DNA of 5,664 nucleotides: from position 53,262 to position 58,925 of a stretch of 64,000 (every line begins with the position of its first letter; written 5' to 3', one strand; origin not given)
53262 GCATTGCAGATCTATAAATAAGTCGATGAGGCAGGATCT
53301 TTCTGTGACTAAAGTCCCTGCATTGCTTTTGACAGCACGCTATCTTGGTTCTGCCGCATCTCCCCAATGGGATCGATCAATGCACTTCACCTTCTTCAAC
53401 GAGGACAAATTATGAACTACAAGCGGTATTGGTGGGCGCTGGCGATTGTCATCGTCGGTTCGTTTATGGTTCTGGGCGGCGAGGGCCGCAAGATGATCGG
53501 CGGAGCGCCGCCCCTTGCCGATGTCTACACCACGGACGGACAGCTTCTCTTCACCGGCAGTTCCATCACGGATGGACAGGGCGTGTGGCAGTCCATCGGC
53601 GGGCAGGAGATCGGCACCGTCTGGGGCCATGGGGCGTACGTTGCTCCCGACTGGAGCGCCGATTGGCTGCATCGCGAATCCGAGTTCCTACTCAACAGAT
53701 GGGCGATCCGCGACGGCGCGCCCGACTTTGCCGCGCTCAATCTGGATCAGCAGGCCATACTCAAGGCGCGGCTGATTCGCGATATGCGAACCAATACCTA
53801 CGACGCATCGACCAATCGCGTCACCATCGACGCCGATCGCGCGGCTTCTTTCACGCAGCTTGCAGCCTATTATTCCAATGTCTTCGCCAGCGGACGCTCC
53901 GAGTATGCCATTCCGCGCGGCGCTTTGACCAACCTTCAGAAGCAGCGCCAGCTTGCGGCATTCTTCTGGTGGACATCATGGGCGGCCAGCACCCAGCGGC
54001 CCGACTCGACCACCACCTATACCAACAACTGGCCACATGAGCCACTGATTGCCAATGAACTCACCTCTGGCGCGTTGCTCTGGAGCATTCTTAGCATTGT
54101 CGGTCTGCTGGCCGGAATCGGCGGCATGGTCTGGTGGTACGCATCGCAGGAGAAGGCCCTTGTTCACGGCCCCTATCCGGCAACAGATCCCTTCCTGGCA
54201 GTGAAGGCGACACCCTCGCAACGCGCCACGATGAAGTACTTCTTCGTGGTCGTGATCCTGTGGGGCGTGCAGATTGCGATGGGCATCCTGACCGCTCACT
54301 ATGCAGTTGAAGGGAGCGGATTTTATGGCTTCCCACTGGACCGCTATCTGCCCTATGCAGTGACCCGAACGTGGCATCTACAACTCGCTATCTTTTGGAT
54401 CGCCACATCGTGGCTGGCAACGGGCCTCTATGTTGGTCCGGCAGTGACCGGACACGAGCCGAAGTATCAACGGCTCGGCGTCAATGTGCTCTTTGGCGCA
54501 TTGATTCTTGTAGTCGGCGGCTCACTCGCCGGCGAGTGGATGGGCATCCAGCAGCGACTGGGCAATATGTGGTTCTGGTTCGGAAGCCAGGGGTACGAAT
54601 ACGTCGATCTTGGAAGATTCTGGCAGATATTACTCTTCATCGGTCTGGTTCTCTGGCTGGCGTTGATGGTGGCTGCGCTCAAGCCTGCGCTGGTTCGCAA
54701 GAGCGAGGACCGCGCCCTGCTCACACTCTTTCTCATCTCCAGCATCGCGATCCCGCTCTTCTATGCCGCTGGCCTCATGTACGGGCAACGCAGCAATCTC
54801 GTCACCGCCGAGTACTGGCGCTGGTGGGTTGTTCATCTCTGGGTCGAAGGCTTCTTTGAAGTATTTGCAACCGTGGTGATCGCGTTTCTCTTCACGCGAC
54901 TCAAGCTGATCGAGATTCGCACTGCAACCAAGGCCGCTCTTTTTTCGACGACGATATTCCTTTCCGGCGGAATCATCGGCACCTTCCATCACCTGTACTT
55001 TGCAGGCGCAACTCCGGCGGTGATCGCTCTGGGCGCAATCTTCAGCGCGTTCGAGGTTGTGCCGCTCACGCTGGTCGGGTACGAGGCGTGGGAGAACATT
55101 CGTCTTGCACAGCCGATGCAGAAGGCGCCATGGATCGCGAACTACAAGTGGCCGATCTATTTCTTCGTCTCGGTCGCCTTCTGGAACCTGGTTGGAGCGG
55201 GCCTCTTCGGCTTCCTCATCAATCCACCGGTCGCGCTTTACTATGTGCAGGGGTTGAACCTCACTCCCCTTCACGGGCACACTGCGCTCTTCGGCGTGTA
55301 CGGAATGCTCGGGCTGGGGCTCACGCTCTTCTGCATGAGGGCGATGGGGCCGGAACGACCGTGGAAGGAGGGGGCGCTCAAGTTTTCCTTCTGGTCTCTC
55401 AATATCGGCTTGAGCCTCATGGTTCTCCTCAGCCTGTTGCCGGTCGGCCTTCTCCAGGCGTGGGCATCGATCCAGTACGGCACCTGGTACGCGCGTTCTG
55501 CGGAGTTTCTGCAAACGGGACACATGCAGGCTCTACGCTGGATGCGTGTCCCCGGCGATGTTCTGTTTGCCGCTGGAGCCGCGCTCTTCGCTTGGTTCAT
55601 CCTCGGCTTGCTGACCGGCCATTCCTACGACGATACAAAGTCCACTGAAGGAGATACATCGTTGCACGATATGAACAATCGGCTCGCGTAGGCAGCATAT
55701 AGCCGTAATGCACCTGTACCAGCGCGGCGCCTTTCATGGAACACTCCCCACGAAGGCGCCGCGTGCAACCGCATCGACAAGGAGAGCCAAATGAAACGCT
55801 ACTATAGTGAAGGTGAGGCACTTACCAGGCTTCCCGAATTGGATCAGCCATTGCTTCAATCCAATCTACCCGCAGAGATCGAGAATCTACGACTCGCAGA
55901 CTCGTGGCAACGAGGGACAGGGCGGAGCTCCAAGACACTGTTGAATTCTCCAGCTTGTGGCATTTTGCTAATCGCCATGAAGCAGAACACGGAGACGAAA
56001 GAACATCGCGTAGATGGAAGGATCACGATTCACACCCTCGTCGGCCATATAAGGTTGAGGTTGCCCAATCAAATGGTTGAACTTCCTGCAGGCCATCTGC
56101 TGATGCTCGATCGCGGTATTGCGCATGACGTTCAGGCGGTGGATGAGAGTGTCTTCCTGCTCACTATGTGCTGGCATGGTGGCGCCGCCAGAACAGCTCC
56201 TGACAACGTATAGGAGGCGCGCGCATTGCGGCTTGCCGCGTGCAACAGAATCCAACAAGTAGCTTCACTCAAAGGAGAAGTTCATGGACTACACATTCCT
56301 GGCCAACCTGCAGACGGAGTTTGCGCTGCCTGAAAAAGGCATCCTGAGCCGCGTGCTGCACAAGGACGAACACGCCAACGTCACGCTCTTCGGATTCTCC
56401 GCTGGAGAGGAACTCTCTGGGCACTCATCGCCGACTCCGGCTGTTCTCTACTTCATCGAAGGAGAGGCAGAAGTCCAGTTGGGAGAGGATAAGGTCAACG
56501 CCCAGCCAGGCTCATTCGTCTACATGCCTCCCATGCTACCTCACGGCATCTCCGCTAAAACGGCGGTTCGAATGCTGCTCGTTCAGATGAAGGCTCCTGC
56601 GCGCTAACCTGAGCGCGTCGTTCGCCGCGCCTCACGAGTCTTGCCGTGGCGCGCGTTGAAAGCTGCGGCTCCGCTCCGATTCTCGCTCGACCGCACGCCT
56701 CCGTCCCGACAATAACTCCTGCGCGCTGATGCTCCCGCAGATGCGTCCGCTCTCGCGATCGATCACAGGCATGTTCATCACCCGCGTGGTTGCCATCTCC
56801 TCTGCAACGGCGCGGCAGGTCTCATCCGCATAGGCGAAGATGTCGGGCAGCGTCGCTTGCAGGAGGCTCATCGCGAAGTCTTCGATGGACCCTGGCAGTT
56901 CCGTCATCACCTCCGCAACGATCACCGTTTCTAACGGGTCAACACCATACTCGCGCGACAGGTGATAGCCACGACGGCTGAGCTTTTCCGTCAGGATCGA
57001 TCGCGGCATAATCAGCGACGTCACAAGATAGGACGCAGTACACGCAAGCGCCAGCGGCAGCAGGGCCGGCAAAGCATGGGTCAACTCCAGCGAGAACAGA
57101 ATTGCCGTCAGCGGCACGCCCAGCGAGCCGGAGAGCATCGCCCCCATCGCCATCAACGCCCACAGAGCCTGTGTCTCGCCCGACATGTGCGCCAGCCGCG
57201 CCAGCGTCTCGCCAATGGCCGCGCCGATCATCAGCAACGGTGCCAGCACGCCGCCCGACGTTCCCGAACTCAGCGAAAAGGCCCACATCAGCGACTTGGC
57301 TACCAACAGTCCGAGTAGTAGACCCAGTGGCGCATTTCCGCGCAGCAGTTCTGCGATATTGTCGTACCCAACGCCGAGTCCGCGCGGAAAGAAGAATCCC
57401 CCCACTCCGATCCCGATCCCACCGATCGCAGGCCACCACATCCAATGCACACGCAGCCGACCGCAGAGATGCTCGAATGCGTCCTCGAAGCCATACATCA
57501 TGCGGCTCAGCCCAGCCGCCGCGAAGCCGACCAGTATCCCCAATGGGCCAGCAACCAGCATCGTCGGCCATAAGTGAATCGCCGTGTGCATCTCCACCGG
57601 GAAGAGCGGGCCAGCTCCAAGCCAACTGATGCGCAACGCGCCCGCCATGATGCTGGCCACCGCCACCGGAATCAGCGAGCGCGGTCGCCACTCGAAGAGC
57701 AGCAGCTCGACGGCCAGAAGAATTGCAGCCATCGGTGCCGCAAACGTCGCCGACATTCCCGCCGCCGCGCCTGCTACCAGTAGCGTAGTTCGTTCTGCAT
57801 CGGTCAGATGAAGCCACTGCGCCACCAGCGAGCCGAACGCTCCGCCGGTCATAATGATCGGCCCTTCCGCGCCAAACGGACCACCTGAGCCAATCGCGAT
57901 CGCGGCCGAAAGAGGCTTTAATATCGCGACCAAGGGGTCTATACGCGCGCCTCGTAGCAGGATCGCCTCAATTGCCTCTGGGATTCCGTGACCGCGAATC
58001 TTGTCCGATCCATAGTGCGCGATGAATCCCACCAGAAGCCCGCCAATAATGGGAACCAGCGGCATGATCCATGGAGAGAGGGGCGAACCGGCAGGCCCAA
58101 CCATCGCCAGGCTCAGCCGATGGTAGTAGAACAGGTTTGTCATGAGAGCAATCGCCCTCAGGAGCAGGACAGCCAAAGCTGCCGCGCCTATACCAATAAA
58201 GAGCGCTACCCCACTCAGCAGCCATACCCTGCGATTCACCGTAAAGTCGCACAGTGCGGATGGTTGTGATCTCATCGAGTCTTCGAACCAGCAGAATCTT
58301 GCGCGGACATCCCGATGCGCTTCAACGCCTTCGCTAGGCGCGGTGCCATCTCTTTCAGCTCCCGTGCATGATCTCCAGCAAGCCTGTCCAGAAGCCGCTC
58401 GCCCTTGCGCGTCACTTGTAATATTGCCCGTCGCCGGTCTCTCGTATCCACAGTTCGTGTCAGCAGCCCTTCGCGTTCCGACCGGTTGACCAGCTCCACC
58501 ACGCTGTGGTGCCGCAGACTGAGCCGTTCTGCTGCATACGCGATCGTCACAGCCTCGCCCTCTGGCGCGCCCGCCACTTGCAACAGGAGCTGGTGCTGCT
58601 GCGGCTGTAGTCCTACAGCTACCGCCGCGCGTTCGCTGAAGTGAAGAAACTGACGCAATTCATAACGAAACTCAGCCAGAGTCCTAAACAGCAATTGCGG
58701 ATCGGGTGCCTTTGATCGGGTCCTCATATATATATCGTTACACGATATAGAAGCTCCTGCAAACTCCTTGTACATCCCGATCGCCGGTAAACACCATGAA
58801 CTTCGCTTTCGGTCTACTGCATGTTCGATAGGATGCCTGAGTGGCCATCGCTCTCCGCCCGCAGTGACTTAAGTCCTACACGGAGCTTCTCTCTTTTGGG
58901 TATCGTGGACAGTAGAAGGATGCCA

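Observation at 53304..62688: Crp/Fnr NO-defence regulon readable from sequence: four boxes at class II position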

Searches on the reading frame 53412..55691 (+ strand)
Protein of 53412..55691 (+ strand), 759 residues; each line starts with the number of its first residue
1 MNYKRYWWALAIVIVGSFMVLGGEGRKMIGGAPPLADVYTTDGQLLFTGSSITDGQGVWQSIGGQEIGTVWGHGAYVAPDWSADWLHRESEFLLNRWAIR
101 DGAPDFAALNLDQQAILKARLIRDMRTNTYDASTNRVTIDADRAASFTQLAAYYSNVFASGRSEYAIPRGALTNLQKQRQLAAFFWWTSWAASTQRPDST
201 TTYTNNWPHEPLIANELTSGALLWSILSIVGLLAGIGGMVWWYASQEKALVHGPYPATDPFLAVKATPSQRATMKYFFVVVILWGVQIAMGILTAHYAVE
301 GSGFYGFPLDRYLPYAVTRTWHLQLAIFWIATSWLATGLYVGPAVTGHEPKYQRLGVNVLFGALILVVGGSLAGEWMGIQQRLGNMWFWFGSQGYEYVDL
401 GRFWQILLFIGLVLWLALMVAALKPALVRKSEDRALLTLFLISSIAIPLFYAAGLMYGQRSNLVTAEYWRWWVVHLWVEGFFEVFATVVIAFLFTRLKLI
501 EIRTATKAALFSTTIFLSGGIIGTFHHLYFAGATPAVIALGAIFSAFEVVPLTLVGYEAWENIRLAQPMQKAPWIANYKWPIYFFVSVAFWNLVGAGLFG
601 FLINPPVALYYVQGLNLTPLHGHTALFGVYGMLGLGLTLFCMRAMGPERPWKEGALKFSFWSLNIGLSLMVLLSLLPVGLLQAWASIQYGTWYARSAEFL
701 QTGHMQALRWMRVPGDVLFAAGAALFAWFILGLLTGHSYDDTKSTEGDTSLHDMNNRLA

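Call 5: search_protein_families(library=pfam, proteins=[window:53412-55691:+])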
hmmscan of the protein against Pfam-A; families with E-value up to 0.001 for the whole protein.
window:53412-55691:+ (759 aa): 2 families
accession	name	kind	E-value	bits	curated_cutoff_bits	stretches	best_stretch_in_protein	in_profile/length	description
PF22085.1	NorB_cytochrome_c-like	-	1.1e-63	215.4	29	1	37-209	3-181/181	Nitric oxide reductase subunit B, cytochrome c-like domain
PF00115.25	COX1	-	3.5e-58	197.9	34.8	1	272-718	2-436/436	Cytochrome C and Quinol oxidase polypeptide I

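Call 18: search_protein_families(library=ncbifam, proteins=[window:53412-55691:+])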
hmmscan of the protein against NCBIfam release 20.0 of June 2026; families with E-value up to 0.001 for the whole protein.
window:53412-55691:+ (759 aa): 0 families

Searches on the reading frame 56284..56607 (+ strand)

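Call 5: search_protein_families(library=pfam, proteins=[window:56284-56607:+])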
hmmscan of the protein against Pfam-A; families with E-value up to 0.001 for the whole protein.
window:56284-56607:+ (107 aa): 3 families
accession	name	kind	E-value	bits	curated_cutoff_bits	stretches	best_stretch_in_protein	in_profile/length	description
PF07883.17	Cupin_2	-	3.2e-09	36.8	27.2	1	38-100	5-69/70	Cupin domain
PF02311.25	AraC_binding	-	5.8e-05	23.3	21.1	1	47-93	19-65/135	AraC-like ligand binding domain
PF12973.13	Cupin_7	-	7.3e-05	23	27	1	15-94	16-93/105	ChrR Cupin-like domain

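Call 18: search_protein_families(library=ncbifam, proteins=[window:56284-56607:+])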
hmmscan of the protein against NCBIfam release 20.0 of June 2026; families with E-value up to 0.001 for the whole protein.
window:56284-56607:+ (107 aa): 1 family
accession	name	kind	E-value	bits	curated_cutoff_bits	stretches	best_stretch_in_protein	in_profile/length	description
TIGR03214.2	ura-cupin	equivalog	9.7e-05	22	200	1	51-101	69-122/249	(S)-ureidoglycine aminohydrolase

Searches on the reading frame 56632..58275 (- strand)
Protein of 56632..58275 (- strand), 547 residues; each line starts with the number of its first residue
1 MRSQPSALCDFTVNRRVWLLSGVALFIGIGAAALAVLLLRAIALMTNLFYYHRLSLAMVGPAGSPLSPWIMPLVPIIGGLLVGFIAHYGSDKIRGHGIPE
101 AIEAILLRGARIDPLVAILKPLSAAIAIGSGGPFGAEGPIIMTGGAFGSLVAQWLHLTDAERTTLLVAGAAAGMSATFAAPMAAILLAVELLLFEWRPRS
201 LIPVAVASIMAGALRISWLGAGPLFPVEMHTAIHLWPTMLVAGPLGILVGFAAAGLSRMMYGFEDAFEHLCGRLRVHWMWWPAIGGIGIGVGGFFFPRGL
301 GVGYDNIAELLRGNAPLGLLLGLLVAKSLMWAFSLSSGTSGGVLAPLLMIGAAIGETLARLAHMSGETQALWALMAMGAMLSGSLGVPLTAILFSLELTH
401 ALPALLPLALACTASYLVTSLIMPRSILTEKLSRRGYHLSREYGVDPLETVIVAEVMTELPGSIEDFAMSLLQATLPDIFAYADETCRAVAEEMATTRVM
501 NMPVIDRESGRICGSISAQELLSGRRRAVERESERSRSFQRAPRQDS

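Call 5: search_protein_families(library=pfam, proteins=[window:56632-58275:-])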
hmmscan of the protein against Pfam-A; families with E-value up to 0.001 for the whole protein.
window:56632-58275:- (547 aa): 1 family
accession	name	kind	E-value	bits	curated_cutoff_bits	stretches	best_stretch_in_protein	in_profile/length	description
PF00654.25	Voltage_CLC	-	2.2e-77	261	24.8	1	78-419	1-345/346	Voltage gated chloride channel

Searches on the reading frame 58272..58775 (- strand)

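Call 5: search_protein_families(library=pfam, proteins=[window:58272-58775:-])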
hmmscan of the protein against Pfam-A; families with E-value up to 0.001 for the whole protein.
window:58272-58775:- (167 aa): 1 family
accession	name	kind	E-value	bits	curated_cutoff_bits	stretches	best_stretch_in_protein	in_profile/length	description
PF12802.13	MarR_2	-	4.9e-12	46.3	27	1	55-116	2-61/61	MarR family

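Call 18: search_protein_families(library=ncbifam, proteins=[window:58272-58775:-])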
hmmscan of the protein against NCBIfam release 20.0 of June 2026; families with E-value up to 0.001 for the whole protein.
window:58272-58775:- (167 aa): 6 families
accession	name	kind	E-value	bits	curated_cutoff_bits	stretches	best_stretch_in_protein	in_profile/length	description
TIGR02337.1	HpaR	equivalog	1.3e-07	31.5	121.2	1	55-149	25-116/130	homoprotocatechuate degradation operon regulator HpaR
NF053777.1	Saro0803TransReg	equivalog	1.2e-06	28.3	200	1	45-131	25-107/140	Saro_0803 family transcriptional regulator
NF045593.1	bilirub_TF_BilQ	equivalog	0.00012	21.8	125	1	77-131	46-100/135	bilirubin utilization transcriptional regulator BilQ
TIGR04472.1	reg_rSAM_mob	hypoth_equivalog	0.00043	20.3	240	1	75-130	45-100/141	radical SAM mobile pair system MarR family transcriptional regulator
NF050133.1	TransRegFabT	equivalog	0.00054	20.3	200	1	75-149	43-113/138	fatty acid biosynthesis transcriptional regulator FabT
NF041230.1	BagL_FevM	exception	0.00056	20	230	1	90-141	69-119/145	MarR family transcriptional regulator BagL/FevM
